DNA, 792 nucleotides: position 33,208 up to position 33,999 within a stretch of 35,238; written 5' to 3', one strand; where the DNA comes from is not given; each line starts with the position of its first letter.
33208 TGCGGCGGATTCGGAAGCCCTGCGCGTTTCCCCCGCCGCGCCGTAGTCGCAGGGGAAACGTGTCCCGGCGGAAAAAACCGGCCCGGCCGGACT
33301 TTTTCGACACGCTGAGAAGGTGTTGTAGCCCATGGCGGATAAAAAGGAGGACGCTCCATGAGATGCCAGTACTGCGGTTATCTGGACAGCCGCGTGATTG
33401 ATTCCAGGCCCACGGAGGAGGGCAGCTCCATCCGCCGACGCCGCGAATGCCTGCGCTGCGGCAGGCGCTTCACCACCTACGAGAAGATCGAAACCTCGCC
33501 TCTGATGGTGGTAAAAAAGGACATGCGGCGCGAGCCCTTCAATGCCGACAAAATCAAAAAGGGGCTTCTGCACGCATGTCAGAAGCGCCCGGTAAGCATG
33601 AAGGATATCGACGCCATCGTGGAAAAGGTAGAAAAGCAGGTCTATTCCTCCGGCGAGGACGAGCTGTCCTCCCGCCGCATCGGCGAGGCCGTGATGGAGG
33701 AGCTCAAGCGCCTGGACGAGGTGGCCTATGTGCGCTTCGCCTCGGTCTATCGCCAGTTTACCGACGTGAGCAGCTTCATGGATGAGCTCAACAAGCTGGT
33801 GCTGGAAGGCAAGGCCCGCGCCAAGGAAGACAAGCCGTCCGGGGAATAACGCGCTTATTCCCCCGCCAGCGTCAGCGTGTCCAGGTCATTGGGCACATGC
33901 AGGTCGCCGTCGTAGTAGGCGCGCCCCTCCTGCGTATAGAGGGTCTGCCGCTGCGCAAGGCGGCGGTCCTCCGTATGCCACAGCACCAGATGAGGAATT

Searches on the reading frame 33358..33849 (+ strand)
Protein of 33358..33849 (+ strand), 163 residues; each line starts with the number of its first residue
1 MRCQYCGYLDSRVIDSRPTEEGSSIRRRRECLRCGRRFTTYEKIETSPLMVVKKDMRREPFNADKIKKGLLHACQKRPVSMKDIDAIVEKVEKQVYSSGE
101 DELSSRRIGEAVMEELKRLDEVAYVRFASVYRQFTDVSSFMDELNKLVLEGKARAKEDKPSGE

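Call 11: find_encoding_contigs(protein=window:33358-33849:+, flank=3000, max_places=10)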
Protein window:33358-33849:+ (163 aa): 24 contigs read that carry it; 10 places shown.
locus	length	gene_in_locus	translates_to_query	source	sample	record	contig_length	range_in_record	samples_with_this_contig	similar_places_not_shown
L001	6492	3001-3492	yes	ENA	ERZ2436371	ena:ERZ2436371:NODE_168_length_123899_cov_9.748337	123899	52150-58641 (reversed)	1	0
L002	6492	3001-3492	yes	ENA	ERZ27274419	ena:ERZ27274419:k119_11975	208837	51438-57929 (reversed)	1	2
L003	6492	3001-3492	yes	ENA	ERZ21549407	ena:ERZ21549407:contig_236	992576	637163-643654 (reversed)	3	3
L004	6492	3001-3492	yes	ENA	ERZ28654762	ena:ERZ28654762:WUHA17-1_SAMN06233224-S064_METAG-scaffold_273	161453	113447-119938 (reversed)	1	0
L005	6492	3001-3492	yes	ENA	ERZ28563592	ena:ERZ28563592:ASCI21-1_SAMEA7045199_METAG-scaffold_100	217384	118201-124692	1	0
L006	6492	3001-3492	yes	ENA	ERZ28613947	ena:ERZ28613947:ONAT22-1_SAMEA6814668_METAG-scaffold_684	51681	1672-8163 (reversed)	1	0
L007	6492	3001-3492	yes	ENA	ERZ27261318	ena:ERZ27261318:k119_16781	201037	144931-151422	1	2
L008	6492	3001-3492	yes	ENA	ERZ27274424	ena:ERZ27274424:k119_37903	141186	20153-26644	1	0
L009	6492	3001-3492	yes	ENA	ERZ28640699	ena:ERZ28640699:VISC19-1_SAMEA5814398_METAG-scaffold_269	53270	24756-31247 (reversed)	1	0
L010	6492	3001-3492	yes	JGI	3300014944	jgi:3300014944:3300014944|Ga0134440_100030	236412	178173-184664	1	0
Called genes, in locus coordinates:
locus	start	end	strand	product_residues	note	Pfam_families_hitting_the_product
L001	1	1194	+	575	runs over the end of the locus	PF00672:HAMP (weak), PF06580:His_kinase, PF02518:HATPase_c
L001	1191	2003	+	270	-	PF00072:Response_reg, PF00165:HTH_AraC, PF12833:HTH_18, PF00165:HTH_AraC (weak)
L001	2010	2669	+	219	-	PF01791:DeoC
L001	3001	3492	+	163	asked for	PF22811:Zn_ribbon_NrdR, PF03477:ATP-cone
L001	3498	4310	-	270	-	PF23023:Anti-Pycsar_Apyc1, PF00753:Lactamase_B, PF12706:Lactamase_B_2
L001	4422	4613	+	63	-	PF20037:DUF6440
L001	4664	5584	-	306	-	PF00291:PALP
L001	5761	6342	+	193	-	-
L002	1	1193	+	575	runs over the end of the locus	PF00672:HAMP (weak), PF06580:His_kinase, PF02518:HATPase_c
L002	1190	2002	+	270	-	PF00072:Response_reg, PF00165:HTH_AraC, PF12833:HTH_18, PF00165:HTH_AraC (weak)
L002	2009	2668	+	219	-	PF01791:DeoC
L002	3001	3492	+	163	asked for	PF22811:Zn_ribbon_NrdR, PF03477:ATP-cone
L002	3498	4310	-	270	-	PF23023:Anti-Pycsar_Apyc1, PF00753:Lactamase_B, PF12706:Lactamase_B_2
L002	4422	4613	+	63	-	PF20037:DUF6440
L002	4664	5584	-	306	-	PF00291:PALP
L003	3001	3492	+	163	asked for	PF22811:Zn_ribbon_NrdR, PF03477:ATP-cone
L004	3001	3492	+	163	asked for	PF22811:Zn_ribbon_NrdR, PF03477:ATP-cone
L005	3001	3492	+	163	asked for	PF22811:Zn_ribbon_NrdR, PF03477:ATP-cone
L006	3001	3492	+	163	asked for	PF22811:Zn_ribbon_NrdR, PF03477:ATP-cone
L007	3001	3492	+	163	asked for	PF22811:Zn_ribbon_NrdR, PF03477:ATP-cone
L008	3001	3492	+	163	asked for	PF22811:Zn_ribbon_NrdR, PF03477:ATP-cone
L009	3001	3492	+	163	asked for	PF22811:Zn_ribbon_NrdR, PF03477:ATP-cone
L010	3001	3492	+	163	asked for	PF22811:Zn_ribbon_NrdR, PF03477:ATP-cone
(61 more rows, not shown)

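Call 15: find_homologous_proteins(query=window:33358-33849:+, max_evalue=1e-40)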
Query window:33358-33849:+ (163 aa): 7625 proteins with E <= 1e-40 among 8000 candidates; the best 120 are listed.
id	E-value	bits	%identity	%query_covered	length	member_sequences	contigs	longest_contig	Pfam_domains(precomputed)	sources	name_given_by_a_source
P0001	1.5e-95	335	96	100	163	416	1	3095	PF22811.3,PF03477.22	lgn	-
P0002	2.4e-94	331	100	94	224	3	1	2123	PF22811.3,PF03477.22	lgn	-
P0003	4.3e-90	318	91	100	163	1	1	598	PF22811.3,PF03477.22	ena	-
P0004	7.1e-89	314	93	94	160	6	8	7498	PF22811.3,PF03477.22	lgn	-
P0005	7.7e-88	310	90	96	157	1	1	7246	PF22811.3,PF03477.22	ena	-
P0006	7.8e-88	310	90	96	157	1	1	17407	PF22811.3,PF03477.22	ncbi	-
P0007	7.9e-88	310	89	96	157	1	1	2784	PF22811.3,PF03477.22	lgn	-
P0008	1.2e-87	310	89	96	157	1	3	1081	PF22811.3,PF03477.22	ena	-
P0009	1.9e-87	309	90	96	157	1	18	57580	PF22811.3,PF03477.22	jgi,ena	-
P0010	3.4e-87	308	91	97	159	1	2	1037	PF22811.3,PF03477.22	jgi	-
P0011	5.6e-87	308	91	96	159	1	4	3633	PF22811.3,PF03477.22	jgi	-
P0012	6.3e-87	307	91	96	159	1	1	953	PF22811.3,PF03477.22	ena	-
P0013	7.9e-87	307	91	96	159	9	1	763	PF22811.3,PF03477.22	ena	-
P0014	1.7e-86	306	91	94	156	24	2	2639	PF22811.3,PF03477.22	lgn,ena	-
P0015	2.4e-86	305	91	95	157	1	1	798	PF22811.3,PF03477.22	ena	-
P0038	5.9e-85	301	86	99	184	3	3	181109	PF22811.3,PF03477.22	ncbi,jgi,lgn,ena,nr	ncbi:MAG: transcriptional repressor NrdR [Clostridiales bacterium]|nr:transcriptional repressor NrdR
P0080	1.3e-83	297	88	94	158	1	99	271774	PF22811.3,PF03477.22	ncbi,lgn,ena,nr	ncbi:MAG: transcriptional regulator NrdR [Candidatus Limiplasma sp.]|nr:transcriptional regulator Nr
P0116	1.1e-82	294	85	98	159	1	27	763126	PF22811.3,PF03477.22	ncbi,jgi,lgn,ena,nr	ncbi:MAG: transcriptional repressor NrdR [Clostridiales bacterium]|nr:transcriptional repressor NrdR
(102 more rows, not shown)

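Call 16: find_encoding_contigs(protein=P0080, flank=2000, max_places=3)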
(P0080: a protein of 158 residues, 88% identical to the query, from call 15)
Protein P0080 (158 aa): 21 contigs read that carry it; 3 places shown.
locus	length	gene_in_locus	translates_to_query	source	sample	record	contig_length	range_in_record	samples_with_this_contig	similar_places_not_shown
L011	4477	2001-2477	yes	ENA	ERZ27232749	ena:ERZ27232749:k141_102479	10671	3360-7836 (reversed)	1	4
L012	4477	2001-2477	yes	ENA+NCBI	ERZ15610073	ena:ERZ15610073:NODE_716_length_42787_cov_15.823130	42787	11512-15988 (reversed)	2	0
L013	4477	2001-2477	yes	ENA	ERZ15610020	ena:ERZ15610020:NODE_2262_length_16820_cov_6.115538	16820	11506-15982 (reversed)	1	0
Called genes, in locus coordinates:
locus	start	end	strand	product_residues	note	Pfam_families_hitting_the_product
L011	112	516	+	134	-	-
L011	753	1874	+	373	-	-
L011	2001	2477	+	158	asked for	PF22811:Zn_ribbon_NrdR, PF03477:ATP-cone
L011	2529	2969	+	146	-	PF05105:Phage_holin_4_1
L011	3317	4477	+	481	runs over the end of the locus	PF00587:tRNA-synt_2b, PF03129:HGTP_anticodon, PF09180:ProRS-C_1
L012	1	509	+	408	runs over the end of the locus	-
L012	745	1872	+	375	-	-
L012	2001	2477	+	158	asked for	PF22811:Zn_ribbon_NrdR, PF03477:ATP-cone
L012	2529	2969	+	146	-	PF05105:Phage_holin_4_1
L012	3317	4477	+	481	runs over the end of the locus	PF00587:tRNA-synt_2b, PF03129:HGTP_anticodon, PF09180:ProRS-C_1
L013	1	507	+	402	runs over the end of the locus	-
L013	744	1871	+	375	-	-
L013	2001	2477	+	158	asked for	PF22811:Zn_ribbon_NrdR, PF03477:ATP-cone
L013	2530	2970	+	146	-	PF05105:Phage_holin_4_1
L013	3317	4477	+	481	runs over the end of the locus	PF00587:tRNA-synt_2b, PF03129:HGTP_anticodon, PF09180:ProRS-C_1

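Call 17: find_encoding_contigs(protein=P0038, flank=2000, max_places=3)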
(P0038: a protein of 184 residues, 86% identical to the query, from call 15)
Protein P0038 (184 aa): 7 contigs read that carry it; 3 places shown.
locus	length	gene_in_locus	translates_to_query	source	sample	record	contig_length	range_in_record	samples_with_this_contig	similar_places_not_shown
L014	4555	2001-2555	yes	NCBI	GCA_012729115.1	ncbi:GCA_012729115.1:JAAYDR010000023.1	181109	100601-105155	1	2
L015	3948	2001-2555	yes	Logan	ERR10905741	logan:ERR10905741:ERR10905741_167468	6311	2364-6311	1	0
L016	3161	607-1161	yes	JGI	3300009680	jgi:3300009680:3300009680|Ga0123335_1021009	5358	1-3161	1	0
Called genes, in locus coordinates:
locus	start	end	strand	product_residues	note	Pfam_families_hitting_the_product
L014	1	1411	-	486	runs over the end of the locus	PF04205:FMN_bind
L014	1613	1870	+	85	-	PF05239:PRC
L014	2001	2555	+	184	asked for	PF22811:Zn_ribbon_NrdR, PF03477:ATP-cone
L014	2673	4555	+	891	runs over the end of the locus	PF02739:5_3_exonuc_N, PF01367:5_3_exonuc, PF00476:DNA_pol_A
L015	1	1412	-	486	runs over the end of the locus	PF04205:FMN_bind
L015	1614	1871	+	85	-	PF05239:PRC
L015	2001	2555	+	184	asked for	PF22811:Zn_ribbon_NrdR, PF03477:ATP-cone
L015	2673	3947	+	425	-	?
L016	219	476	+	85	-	PF05239:PRC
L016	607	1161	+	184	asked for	PF22811:Zn_ribbon_NrdR, PF03477:ATP-cone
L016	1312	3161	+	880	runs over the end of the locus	PF02739:5_3_exonuc_N, PF01367:5_3_exonuc, PF00476:DNA_pol_A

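Call 18: find_encoding_contigs(protein=P0116, flank=2000, max_places=3)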
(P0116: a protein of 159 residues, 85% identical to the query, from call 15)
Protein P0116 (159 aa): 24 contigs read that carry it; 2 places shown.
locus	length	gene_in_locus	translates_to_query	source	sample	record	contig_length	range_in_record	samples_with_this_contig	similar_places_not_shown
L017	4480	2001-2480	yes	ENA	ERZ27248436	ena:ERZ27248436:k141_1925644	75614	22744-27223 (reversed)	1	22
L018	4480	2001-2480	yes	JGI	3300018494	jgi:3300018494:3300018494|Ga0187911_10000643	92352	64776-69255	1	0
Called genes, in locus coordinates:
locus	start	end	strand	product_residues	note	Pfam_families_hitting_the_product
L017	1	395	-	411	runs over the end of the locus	PF03734:YkuD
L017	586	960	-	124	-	PF12680:SnoaL_2 (weak)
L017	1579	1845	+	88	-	PF05239:PRC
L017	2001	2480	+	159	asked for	PF22811:Zn_ribbon_NrdR, PF03477:ATP-cone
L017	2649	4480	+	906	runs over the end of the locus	PF02739:5_3_exonuc_N, PF01367:5_3_exonuc, PF00476:DNA_pol_A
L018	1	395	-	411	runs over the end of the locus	PF03734:YkuD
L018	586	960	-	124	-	PF12680:SnoaL_2 (weak)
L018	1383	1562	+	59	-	-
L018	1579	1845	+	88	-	PF05239:PRC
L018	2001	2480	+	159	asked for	PF22811:Zn_ribbon_NrdR, PF03477:ATP-cone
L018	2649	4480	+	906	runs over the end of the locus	PF02739:5_3_exonuc_N, PF01367:5_3_exonuc, PF00476:DNA_pol_A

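Call 19: find_encoding_contigs(protein=P0009, flank=2000, max_places=3)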
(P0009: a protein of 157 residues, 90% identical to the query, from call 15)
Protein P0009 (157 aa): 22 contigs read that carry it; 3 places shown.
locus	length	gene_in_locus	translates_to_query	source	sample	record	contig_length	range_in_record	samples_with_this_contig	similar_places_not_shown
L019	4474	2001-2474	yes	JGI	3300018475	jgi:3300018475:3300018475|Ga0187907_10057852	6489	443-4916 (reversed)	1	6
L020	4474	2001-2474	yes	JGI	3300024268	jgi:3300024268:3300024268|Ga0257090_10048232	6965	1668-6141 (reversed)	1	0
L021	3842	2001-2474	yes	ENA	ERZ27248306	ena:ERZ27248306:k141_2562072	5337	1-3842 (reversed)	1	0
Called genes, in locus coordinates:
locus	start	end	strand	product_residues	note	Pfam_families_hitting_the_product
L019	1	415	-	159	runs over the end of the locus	PF02590:SPOUT_MTase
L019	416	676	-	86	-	-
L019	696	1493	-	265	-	PF00753:Lactamase_B, PF23023:Anti-Pycsar_Apyc1, PF12706:Lactamase_B_2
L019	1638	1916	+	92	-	PF05239:PRC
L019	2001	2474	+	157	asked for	PF22811:Zn_ribbon_NrdR, PF03477:ATP-cone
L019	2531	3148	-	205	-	PF00583:Acetyltransf_1, PF13527:Acetyltransf_9 (weak), PF13673:Acetyltransf_10, PF13508:Acetyltransf_7, PF08445:FR47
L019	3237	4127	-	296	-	-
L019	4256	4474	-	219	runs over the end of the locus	?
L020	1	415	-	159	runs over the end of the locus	PF02590:SPOUT_MTase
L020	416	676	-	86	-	-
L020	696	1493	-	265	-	PF00753:Lactamase_B, PF23023:Anti-Pycsar_Apyc1, PF12706:Lactamase_B_2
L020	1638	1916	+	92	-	PF05239:PRC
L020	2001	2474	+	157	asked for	PF22811:Zn_ribbon_NrdR, PF03477:ATP-cone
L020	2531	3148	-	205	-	PF00583:Acetyltransf_1, PF13527:Acetyltransf_9 (weak), PF13673:Acetyltransf_10, PF13508:Acetyltransf_7, PF08445:FR47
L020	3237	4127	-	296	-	-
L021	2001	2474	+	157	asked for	PF22811:Zn_ribbon_NrdR, PF03477:ATP-cone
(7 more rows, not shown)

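Call 21: find_encoding_contigs(protein=P0001, flank=2000, max_places=4)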
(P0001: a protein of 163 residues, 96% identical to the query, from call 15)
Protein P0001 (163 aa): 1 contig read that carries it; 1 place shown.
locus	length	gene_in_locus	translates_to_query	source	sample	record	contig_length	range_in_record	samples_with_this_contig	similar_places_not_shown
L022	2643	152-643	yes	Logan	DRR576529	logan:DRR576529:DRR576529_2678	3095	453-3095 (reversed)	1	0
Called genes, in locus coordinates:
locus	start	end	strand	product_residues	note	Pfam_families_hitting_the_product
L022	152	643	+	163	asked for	PF22811:Zn_ribbon_NrdR, PF03477:ATP-cone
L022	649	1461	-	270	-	PF23023:Anti-Pycsar_Apyc1, PF00753:Lactamase_B, PF12706:Lactamase_B_2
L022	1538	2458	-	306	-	PF00291:PALP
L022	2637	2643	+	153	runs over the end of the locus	?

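Call 22: find_encoding_contigs(protein=P0006, flank=2000, max_places=3)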
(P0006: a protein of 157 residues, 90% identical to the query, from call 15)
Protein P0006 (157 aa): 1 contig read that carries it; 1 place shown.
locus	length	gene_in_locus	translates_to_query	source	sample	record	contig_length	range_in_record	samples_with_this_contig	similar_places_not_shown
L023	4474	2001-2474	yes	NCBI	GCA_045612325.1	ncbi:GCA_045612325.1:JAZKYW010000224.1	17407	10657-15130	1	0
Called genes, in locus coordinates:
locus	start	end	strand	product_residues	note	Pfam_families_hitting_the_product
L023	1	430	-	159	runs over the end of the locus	PF02590:SPOUT_MTase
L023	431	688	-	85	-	-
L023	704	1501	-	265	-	PF00753:Lactamase_B, PF23023:Anti-Pycsar_Apyc1, PF12706:Lactamase_B_2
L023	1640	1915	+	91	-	PF05239:PRC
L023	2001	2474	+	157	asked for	PF22811:Zn_ribbon_NrdR, PF03477:ATP-cone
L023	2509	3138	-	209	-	PF13527:Acetyltransf_9 (weak), PF00583:Acetyltransf_1, PF13673:Acetyltransf_10 (weak), PF13508:Acetyltransf_7, PF08445:FR47 (weak)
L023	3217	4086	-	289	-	-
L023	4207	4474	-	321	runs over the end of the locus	PF01336:tRNA_anti-codon (weak), PF01966:HD (weak)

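Call 23: find_encoding_contigs(protein=P0004, flank=2000, max_places=4)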
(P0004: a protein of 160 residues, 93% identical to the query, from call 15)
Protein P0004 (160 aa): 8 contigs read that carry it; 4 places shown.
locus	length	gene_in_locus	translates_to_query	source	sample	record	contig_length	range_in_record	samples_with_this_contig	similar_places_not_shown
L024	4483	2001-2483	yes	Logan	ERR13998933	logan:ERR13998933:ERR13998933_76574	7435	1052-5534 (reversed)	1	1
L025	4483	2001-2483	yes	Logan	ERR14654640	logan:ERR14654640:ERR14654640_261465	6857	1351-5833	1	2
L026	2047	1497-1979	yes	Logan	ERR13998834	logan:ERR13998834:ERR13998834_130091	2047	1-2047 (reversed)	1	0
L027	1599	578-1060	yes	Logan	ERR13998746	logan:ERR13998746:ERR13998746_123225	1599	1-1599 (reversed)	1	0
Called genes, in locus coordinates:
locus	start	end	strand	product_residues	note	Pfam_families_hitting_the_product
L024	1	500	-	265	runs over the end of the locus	PF00753:Lactamase_B, PF23023:Anti-Pycsar_Apyc1, PF12706:Lactamase_B_2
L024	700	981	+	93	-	PF05239:PRC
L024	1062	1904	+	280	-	-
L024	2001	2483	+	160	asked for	PF22811:Zn_ribbon_NrdR, PF03477:ATP-cone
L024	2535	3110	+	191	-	PF05105:Phage_holin_4_1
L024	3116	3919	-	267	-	PF23023:Anti-Pycsar_Apyc1, PF00753:Lactamase_B, PF12706:Lactamase_B_2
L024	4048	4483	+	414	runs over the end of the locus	-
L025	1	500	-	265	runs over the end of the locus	PF00753:Lactamase_B, PF23023:Anti-Pycsar_Apyc1, PF12706:Lactamase_B_2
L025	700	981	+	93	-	PF05239:PRC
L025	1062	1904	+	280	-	-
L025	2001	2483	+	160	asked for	PF22811:Zn_ribbon_NrdR, PF03477:ATP-cone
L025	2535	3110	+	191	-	PF05105:Phage_holin_4_1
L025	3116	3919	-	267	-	PF23023:Anti-Pycsar_Apyc1, PF00753:Lactamase_B, PF12706:Lactamase_B_2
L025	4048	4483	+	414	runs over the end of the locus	-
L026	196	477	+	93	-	PF05239:PRC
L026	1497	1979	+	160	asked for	PF22811:Zn_ribbon_NrdR, PF03477:ATP-cone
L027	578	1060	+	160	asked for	PF22811:Zn_ribbon_NrdR, PF03477:ATP-cone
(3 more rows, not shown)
